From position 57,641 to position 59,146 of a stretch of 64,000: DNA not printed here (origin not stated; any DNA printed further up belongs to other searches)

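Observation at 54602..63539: Tightly coupled seven-gene operon predicted to build and amidate a non-canonical peptidoglycan side chain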

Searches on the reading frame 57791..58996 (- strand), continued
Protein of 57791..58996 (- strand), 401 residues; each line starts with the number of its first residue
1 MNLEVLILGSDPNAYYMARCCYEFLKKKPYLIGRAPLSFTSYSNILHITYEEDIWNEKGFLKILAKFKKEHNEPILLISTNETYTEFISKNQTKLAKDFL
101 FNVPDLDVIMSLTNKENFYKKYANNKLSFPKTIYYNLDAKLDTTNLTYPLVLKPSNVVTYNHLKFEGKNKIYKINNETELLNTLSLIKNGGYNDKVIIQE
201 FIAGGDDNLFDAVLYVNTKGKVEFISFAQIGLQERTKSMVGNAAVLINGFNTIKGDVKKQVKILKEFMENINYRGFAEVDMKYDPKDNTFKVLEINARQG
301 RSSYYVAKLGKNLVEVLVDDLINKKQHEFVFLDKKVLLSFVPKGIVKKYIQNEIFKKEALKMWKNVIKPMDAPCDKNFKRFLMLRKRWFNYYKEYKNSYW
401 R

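Call 53: search_protein_families(library=ncbifam, proteins=[L094:11021-12298:+, L094:12295-13737:+, L094:13745-15262:-, L094:3356-4813:+, L094:4822-5934:+, L094:6029-6748:+, L068:11062-12678:+], max_evalue=0.00001)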
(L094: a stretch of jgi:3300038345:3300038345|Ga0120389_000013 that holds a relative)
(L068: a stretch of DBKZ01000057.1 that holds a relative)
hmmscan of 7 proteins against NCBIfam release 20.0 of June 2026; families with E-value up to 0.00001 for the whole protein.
L094:11021-12298:+ (425 aa): 69 families (the best 25 are shown)
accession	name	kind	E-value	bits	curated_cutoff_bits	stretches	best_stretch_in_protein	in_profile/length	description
NF006733.0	PRK09264.1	subfamily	3.2e-179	595.9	438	1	11-424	2-417/425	diaminobutyrate--2-oxoglutarate transaminase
TIGR02407.1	ectoine_ectB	equivalog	1.6e-172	573.8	552.2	1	14-423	1-412/412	diaminobutyrate--2-oxoglutarate transaminase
TIGR00709.1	dat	subfamily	5.8e-128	427.2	401.6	1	11-424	2-436/442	diaminobutyrate--2-oxoglutarate transaminase family protein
NF005386.0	PRK06931.1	equivalog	5.1e-95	318.8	753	1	13-424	23-455/461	diaminobutyrate--2-oxoglutarate transaminase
NF005393.0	PRK06938.1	subfamily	1.1e-93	314.2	671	1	12-423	31-464/469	diaminobutyrate--2-oxoglutarate transaminase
NF004426.0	PRK05769.1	equivalog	6.4e-78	262.5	552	1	19-424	25-440/441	acetyl ornithine aminotransferase family protein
TIGR00707.1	argD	subfamily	4.2e-73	246.3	410.05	1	24-421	4-380/381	acetylornithine/succinylornithine family transaminase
NF002797.0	PRK02936.1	equivalog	2.9e-70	236.9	496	1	28-423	9-379/385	acetylornithine transaminase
NF005993.0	PRK08117.1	subfamily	7.6e-66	222.5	574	1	32-423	27-429/433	aspartate aminotransferase family protein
NF002325.0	PRK01278.1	subfamily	1.8e-63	214.5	372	1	27-423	10-388/395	acetylornithine transaminase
NF003273.0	PRK04260.1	equivalog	9e-63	212.1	616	1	28-421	9-375/376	acetylornithine transaminase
NF049976.1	AmadipTransam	equivalog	1.2e-62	212.2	650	1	30-423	14-414/416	2-aminoadipate transaminase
NF002874.0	PRK03244.1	equivalog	1.6e-61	208.3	457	1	13-422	8-393/399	acetylornithine transaminase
TIGR01885.1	Orn_aminotrans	equivalog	4.6e-59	200.2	378.4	1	29-422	18-402/402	ornithine--oxo-acid transaminase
NF005692.0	PRK07495.1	equivalog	7.3e-58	196.2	724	1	40-423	33-421/425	4-aminobutyrate--2-oxoglutarate transaminase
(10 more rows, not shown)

L094:12295-13737:+ (480 aa): 26 families (the best 25 are shown)
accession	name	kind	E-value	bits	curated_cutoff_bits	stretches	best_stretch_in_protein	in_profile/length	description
NF001126.0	PRK00139.1-4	equivalog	6.7e-118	394.3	373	1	7-471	14-483/486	UDP-N-acetylmuramoyl-L-alanyl-D-glutamate--2,6-diaminopimelate ligase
TIGR01085.1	murE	subfamily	8.4e-111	371.2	257.3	1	14-458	2-460/472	UDP-N-acetylmuramyl-tripeptide synthetase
NF008896.0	PRK11929.1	equivalog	4.7e-102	342.4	1023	1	15-475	28-503/965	bifunctional UDP-N-acetylmuramoyl-L-alanyl-D-glutamate--2,6-diaminopimelate ligase MurE/UDP-N-acetylmuramoyl-tripeptide--D-alanyl-D-alanine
NF001124.0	PRK00139.1-2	equivalog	1.2e-99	334.3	476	1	9-475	21-497/500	UDP-N-acetylmuramoyl-L-alanyl-D-glutamate--2,6-diaminopimelate ligase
NF001123.0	PRK00139.1-1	equivalog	1.7e-81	274.4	586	1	8-455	12-475/493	UDP-N-acetylmuramoyl-L-alanyl-D-glutamate--2,6-diaminopimelate ligase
NF010628.0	PRK14022.1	equivalog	7.7e-81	272.2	536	1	12-458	31-469/483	UDP-N-acetylmuramoyl-L-alanyl-D-glutamate--L-lysine ligase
NF001130.0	PRK00139.2-4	equivalog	4.3e-51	174.2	715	2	241-469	281-510/516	UDP-N-acetylmuramoyl-L-alanyl-D-glutamate--2,6-diaminopimelate ligase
TIGR02068.2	cya_phycin_syn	equivalog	1.1e-40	139.5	850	1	86-445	470-850/862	cyanophycin synthetase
TIGR01143.1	murF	subfamily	2.9e-39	135.2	288.6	1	22-405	2-368/418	UDP-N-acetylmuramoyl-tripeptide--D-alanyl-D-alanine ligase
NF010623.0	PRK14016.1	subfamily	1.5e-37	129.2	877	1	91-444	477-851/871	cyanophycin synthetase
NF001129.0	PRK00139.2-3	equivalog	4.6e-37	127.7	762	1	11-458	36-503/517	UDP-N-acetylmuramoyl-L-alanyl-D-glutamate--2,6-diaminopimelate ligase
NF001131.0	PRK00139.2-5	equivalog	4.7e-35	121.3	1000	1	13-463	33-476/483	UDP-N-acetylmuramoyl-L-alanyl-D-glutamate--2,6-diaminopimelate ligase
NF001127.0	PRK00139.2-1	equivalog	7.9e-29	100.7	997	1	16-475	31-516/520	UDP-N-acetylmuramoyl-L-alanyl-D-glutamate--2,6-diaminopimelate ligase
NF008041.0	PRK10773.1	equivalog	8.2e-29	100.6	551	1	11-329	19-325/453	UDP-N-acetylmuramoyl-tripeptide--D-alanyl-D-alanine ligase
TIGR01082.1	murC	equivalog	9.6e-25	87.5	335.1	1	184-445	169-439/449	UDP-N-acetylmuramate--L-alanine ligase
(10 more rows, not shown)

L094:13745-15262:- (505 aa): 21 families
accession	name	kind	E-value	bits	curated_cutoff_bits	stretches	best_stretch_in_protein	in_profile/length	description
TIGR01143.1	murF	subfamily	5.8e-63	213.3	288.6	1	147-493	67-403/418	UDP-N-acetylmuramoyl-tripeptide--D-alanyl-D-alanine ligase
NF008896.0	PRK11929.1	equivalog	2.8e-46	157.8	1023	1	156-493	606-941/965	bifunctional UDP-N-acetylmuramoyl-L-alanyl-D-glutamate--2,6-diaminopimelate ligase MurE/UDP-N-acetylmuramoyl-tripeptide--D-alanyl-D-alanine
NF008041.0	PRK10773.1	equivalog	8e-38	130.3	551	1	151-449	97-394/453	UDP-N-acetylmuramoyl-tripeptide--D-alanyl-D-alanine ligase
NF008897.0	PRK11930.1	equivalog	1.4e-35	122.5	804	1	148-477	101-430/822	bifunctional UDP-N-acetylmuramoyl-tripeptide:D-alanyl-D-alanine ligase/alanine racemase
NF001126.0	PRK00139.1-4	equivalog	9.5e-25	87.1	373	1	157-403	107-361/486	UDP-N-acetylmuramoyl-L-alanyl-D-glutamate--2,6-diaminopimelate ligase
TIGR01087.1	murD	equivalog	5.4e-22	78.5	211.95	1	155-493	105-415/441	UDP-N-acetylmuramoyl-L-alanine--D-glutamate ligase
TIGR01085.1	murE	subfamily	2.2e-20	73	257.3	1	193-445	142-391/472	UDP-N-acetylmuramyl-tripeptide synthetase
NF010693.0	PRK14093.1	equivalog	4.8e-20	71.7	544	1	156-447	110-408/479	UDP-N-acetylmuramoylalanyl-D-glutamyl-2,6-diaminopimelate--D-alanyl-D-alanine ligase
NF053645.1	pMurC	equivalog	4.8e-20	71.7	560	2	296-449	280-427/492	pseudomurein biosynthesis peptide ligase pMurC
TIGR01082.1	murC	equivalog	7.8e-19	68.1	335.1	1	155-395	101-328/449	UDP-N-acetylmuramate--L-alanine ligase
NF001124.0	PRK00139.1-2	equivalog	3.3e-16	59.1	476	1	158-445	113-410/500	UDP-N-acetylmuramoyl-L-alanyl-D-glutamate--2,6-diaminopimelate ligase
NF053648.1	pMurE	equivalog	2.6e-13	49.5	600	1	147-401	91-345/464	pseudomurein biosynthesis peptide ligase pMurE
NF001123.0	PRK00139.1-1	equivalog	1.9e-12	46.7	586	1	196-394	164-360/493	UDP-N-acetylmuramoyl-L-alanyl-D-glutamate--2,6-diaminopimelate ligase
NF033197.0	F430_CfbE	equivalog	4e-12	45.8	250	1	149-389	94-320/430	coenzyme F430 synthase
TIGR02068.2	cya_phycin_syn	equivalog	6.7e-10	37.6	850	1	236-494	568-848/862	cyanophycin synthetase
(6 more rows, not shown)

L094:3356-4813:+ (485 aa): 18 families
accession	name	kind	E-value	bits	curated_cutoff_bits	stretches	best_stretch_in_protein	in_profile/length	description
NF002968.0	PRK03642.1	equivalog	4.4e-27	95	385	1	113-416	88-406/432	penicillin binding protein PBP4B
NF033085.1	bla_class_C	equivalog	6.6e-15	54.8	415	1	115-261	48-196/356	class C beta-lactamase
NF007943.0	PRK10662.1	equivalog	4.1e-14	52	266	1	73-264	45-238/380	D-alanyl-D-alanine-carboxypeptidase/endopeptidase AmpH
NF012102.1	blaDHA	exception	1.8e-11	43.7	800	1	113-257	69-215/379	DHA family class C beta-lactamase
NF033406.1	blaMCA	exception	2.3e-11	43.3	750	1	115-256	80-223/390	MCA family class C beta-lactamase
NF038238.1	blaBUT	exception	2.3e-09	36.8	850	1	117-260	76-221/383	BUT family class C beta-lactamase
NF045671.1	blaPNC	exception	5.3e-09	35.4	750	1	116-274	90-245/401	PNC family class C beta-lactamase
NF012173.1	CMY2-MIR-ACT-EC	exception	1e-08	34.4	680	1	114-258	71-217/380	CMY2/MIR/ACT/EC family class C beta-lactamase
NF000385.4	blaACT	exception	1.5e-07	30.7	810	1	112-256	69-215/380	ACT family cephalosporin-hydrolyzing class C beta-lactamase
NF052559.1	MthAcHydAcmB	equivalog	3.2e-07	29.4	550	0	113-169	50-106/391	methyl acetate hydrolase AcmB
NF000419.2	blaCMH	exception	4e-07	29.6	875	1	111-255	68-214/381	CMH family class C beta-lactamase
NF000423.2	blaSRT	exception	3e-06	26.7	860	1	116-260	69-214/378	SRT/SST family class C beta-lactamase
NF000397.2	blaACC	exception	4.8e-06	25.8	850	1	116-261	75-221/385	ACC family cephalosporin-hydrolyzing class C beta-lactamase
NF040478.1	blaLAQ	exception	4.8e-06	25.8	850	1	113-256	69-214/380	LAQ family class C beta-lactamase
NF000191.1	CMY2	exception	4.8e-06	25.6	800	1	116-256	73-215/381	CMY-2 family class C beta-lactamase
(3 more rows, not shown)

L094:4822-5934:+ (370 aa): 0 families

L094:6029-6748:+ (239 aa): 9 families
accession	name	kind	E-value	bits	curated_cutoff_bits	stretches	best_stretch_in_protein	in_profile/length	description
NF008471.0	PRK11366.1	equivalog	3.7e-16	59.3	266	1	99-237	101-245/254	gamma-glutamyl-gamma-aminobutyrate hydrolase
NF003792.0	PRK05380.1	equivalog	2e-15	56.5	308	2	66-132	331-398/534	CTP synthase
TIGR00337.1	PyrG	equivalog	1.4e-14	53.6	462.75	1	8-127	292-395/526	glutamine hydrolyzing CTP synthase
NF001975.0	PRK00758.1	equivalog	2.5e-14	53.3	198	1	69-237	34-183/185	GMP synthase subunit A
TIGR00888.1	guaA_Nterm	equivalog_domain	1e-12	47.8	172.15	1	80-235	43-184/188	glutamine-hydrolyzing GMP synthase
NF000848.1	PRK00074.1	equivalog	3.1e-10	39.3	400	1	79-235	42-186/512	glutamine-hydrolyzing GMP synthase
TIGR01855.1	IMP_synth_hisH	equivalog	1.4e-07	31.5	105.4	1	75-232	33-195/198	imidazole glycerol phosphate synthase subunit HisH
NF010081.0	PRK13566.1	equivalog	1.6e-07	30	645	1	97-233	592-717/729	anthranilate synthase component I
NF011201.0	PRK14607.1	equivalog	6.8e-06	25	670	0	104-235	72-188/534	bifunctional anthranilate synthase component II/anthranilate phosphoribosyltransferase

L068:11062-12678:+ (538 aa): 1 family
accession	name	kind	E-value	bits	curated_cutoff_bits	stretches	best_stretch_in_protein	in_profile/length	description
TIGR02900.1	spore_V_B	equivalog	8.5e-44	150.1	372.3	1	9-510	1-484/488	stage V sporulation protein B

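Call 77: search_protein_families(library=pfam, proteins=[L057:4191-5054:+, L057:5100-6785:+, L057:9255-9605:+, L057:9595-10947:-, L057:10996-14103:-, L082:4590-5375:+, L082:5399-6244:+, L082:9509-11029:+, L082:11056-11928:-, L015:8792-9628:+], max_evalue=0.00001)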
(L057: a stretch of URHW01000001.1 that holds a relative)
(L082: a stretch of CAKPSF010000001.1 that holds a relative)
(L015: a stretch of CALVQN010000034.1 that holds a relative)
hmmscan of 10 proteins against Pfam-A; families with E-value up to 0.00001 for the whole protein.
L057:4191-5054:+ (287 aa): 1 family
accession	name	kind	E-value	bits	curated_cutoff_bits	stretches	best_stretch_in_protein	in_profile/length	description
PF02086.21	MethyltransfD12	-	2.4e-56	191.7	22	1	10-258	1-253/253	D12 class N6 adenine-specific DNA methyltransferase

L057:5100-6785:+ (561 aa): 0 families

L057:9255-9605:+ (116 aa): 0 families

L057:9595-10947:- (450 aa): 5 families
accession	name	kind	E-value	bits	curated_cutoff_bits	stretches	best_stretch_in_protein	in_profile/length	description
PF00580.27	UvrD-helicase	-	4.8e-42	144.9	23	1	1-261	1-268/271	UvrD/REP helicase N-terminal domain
PF13245.12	AAA_19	-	5e-20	72.5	25.1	1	9-248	5-133/134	AAA domain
PF13361.12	UvrD_C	-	5.4e-17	62.7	25.6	1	341-423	276-345/350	UvrD-like helicase C-terminal domain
PF13538.12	UvrD_C_2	-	2.6e-10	40.4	27.4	0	396-423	24-51/52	UvrD-like helicase C-terminal domain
PF01443.25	Viral_helicase1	-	2.2e-09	37.9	21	1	197-420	52-223/228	Viral superfamily 1 RNA helicase core domain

L057:10996-14103:- (1035 aa): 5 families
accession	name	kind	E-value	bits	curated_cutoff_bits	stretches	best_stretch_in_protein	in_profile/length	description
PF00580.27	UvrD-helicase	-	3.9e-51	174.8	23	1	7-410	1-270/271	UvrD/REP helicase N-terminal domain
PF13361.12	UvrD_C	-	6.8e-19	68.9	25.6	1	419-803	1-347/350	UvrD-like helicase C-terminal domain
PF13245.12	AAA_19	-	1.4e-18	67.8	25.1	1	12-170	2-97/134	AAA domain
PF01443.25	Viral_helicase1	-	6.7e-09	36.3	21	0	339-400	42-106/228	Viral superfamily 1 RNA helicase core domain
PF13538.12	UvrD_C_2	-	2.9e-08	33.9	27.4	0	783-802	33-52/52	UvrD-like helicase C-terminal domain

L082:4590-5375:+ (261 aa): 7 families
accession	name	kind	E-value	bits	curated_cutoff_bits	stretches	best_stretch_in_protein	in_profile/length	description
PF13614.12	AAA_31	-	2.4e-75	252.8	27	1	3-177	2-177/177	AAA domain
PF01656.29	CbiA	-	2.4e-31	108.7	25.4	1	5-228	1-125/125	CobQ/CobB/MinD/ParA nucleotide binding domain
PF09140.17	MipZ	-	3.8e-11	43.2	20.7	1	4-161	2-143/262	ATPase MipZ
PF10609.15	ParA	-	4.7e-11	43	27.1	1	3-137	4-131/246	NUBPL iron-transfer P-loop NTPase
PF06564.18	CBP_BcsQ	-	1.1e-10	41.9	21.3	1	4-242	3-227/234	Cellulose biosynthesis protein BcsQ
PF00142.24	Fer4_NifH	-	4.6e-10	39.9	25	1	10-258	7-254/271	4Fe-4S iron sulfur cluster binding proteins, NifH/frxC family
PF02374.21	ArsA_ATPase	-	6e-08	32.7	24.3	1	10-129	8-136/305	Anion-transporting ATPase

L082:5399-6244:+ (281 aa): 3 families
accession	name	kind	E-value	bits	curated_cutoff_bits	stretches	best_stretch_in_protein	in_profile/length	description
PF02195.25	ParB_N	-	1.1e-34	118.8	26.3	1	32-123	3-95/95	ParB N-terminal domain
PF17762.8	HTH_ParB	-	3.1e-29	101.6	22.6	1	125-224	1-100/102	ParB HTH domain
PF23552.2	ParB_C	-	1.9e-07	30.9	23.8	1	240-281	8-50/50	ParB dimerisation domain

L082:9509-11029:+ (506 aa): 2 families
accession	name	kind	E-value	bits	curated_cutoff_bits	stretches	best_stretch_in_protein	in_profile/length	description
PF08245.18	Mur_ligase_M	-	3.1e-40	138.7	24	1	115-321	1-200/200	Mur ligase middle domain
PF02875.26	Mur_ligase_C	-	1.4e-27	97.5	28.4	1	342-471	1-127/127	Mur ligase, glutamate ligase domain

L082:11056-11928:- (290 aa): 1 family
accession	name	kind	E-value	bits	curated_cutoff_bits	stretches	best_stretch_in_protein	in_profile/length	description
PF00491.26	Arginase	-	1e-56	192.9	22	1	3-286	2-277/280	Arginase family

L015:8792-9628:+ (278 aa): 0 families

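Call 78: predict_structure(alignment_id=A2)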
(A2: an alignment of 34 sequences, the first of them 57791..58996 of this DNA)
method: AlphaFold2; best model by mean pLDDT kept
length: 401 residues; sequences in the alignment: 34
mean_pLDDT: 90.3   pTM: 0.89
mean pLDDT of the five models: 90.3, 90.1, 89.6, 89.5, 89.2
residues with pLDDT >= 90: 283; 70-90: 97; 50-70: 15; < 50: 6
segments of 3 or more residues with pLDDT < 50: 238-241
pLDDT, mean of each block of 10 residues (from residue 1): 91 89 95 82 90 94 97 94 93 97 94 91 92 92 89 89 86 93 95 94 88 96 96 66 80 94 98 95 94 85 82 95 96 94 90 96 91 87 86 71 42
secondary structure, 60 per line:
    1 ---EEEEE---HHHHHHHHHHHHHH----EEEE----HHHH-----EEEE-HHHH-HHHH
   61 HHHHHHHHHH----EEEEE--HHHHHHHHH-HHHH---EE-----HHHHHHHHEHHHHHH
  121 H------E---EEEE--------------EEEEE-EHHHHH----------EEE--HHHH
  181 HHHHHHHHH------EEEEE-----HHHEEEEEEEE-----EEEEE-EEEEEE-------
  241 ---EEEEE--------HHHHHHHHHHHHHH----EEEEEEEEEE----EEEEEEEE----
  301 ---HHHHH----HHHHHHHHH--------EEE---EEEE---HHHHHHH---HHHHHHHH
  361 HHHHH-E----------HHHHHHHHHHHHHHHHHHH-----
elements in order: E4-8 H12-25 E30-33 H38-41 E47-50 H52-55 H57-70 E75-79 H82-90 H92-95 H106-113 H115-121 E132-135 E150-154 H157-161 E172-174 H177-189 E196-200 E209-216 E222-226 E228-233 E244-248 H257-270 E275-284 E289-296 H304-308 H313-321 E330-332 E336-339 H343-349 H353-365 H378-396

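Call 80: fold_search(model_id=the predicted structure, library=pdb)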
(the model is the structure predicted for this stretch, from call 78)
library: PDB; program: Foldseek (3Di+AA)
matches with E <= 10: 1525; with E <= 0.001: 466
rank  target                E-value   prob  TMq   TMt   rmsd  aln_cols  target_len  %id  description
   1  3vot_B                5.0e-14  1.00  0.57  0.58   4.6       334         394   18  Crystal structure of L-amino acid ligase from Bacillus licheniformis (released 2012-11-07)
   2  3r23_B                8.5e-14  1.00  0.52  0.67   6.5       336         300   16  Crystal Structure of D-alanine--D-Alanine Ligase from Bacillus anthracis (released 2011-03-30)
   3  2vpq_A                9.6e-14  1.00  0.59  0.54   4.5       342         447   15  Crystal structure of biotin carboxylase from S. aureus complexed with AMPPNP (released 2008-09-09)
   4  3orr_A                1.0e-13  1.00  0.59  0.64   4.3       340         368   13  Crystal Structure of N5-Carboxyaminoimidazole synthetase from Staphylococcus aureus (released 2011-07-20)
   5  3ouz_A                1.5e-13  1.00  0.56  0.51   4.8       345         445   14  Crystal Structure of Biotin Carboxylase-ADP complex from Campylobacter jejuni (released 2010-10-13)
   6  2v58_A                3.1e-13  1.00  0.59  0.53   4.5       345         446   14  CRYSTAL STRUCTURE OF BIOTIN CARBOXYLASE FROM E.COLI IN COMPLEX WITH POTENT INHIBITOR 1 (released 2009-01-13)
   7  3ouu_A                3.4e-13  1.00  0.57  0.52   4.8       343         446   14  Crystal Structure of Biotin Carboxylase-beta-gamma-ATP Complex from Campylobacter jejuni (released 2010-10-20)
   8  4wd3_A                4.1e-13  1.00  0.52  0.54   5.6       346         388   15  Crystal structure of an L-amino acid ligase RizA (released 2015-09-09)
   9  3orr_B                4.9e-13  1.00  0.57  0.62   5.1       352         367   14  Crystal Structure of N5-Carboxyaminoimidazole synthetase from Staphylococcus aureus (released 2011-07-20)
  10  4ffl                  6.5e-13  1.00  0.54  0.61   4.8       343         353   13  PylC in complex with L-lysine (released 2012-09-19)
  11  1e4e_A                7.3e-13  1.00  0.52  0.60   6.3       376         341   16  D-alanyl-D-lacate ligase (released 2001-06-28)
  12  5dou_B                8.3e-13  1.00  0.55  0.18   5.1       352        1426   12  Crystal Structure of Human Carbamoyl phosphate synthetase I (CPS1), ligand-bound form (released 2015-12-09)
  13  1m6v_A                8.7e-13  1.00  0.55  0.24   5.3       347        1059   14  Crystal Structure of the G359F (small subunit) Point Mutant of Carbamoyl Phosphate Synthetase (released 2002-07-31)
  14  1jdb_B                9.3e-13  1.00  0.56  0.24   5.4       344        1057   14  CARBAMOYL PHOSPHATE SYNTHETASE FROM ESCHERICHIA COLI (released 1998-06-17)
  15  3orq_A                9.8e-13  1.00  0.58  0.62   6.1       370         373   14  Crystal Structure of N5-Carboxyaminoimidazole synthetase from Staphylococcus aureus complexed with ADP (released 2011-07-20)
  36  3vot_A                2.8e-12  1.00  0.59  0.58   4.7       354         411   17  Crystal structure of L-amino acid ligase from Bacillus licheniformis (released 2012-11-07)
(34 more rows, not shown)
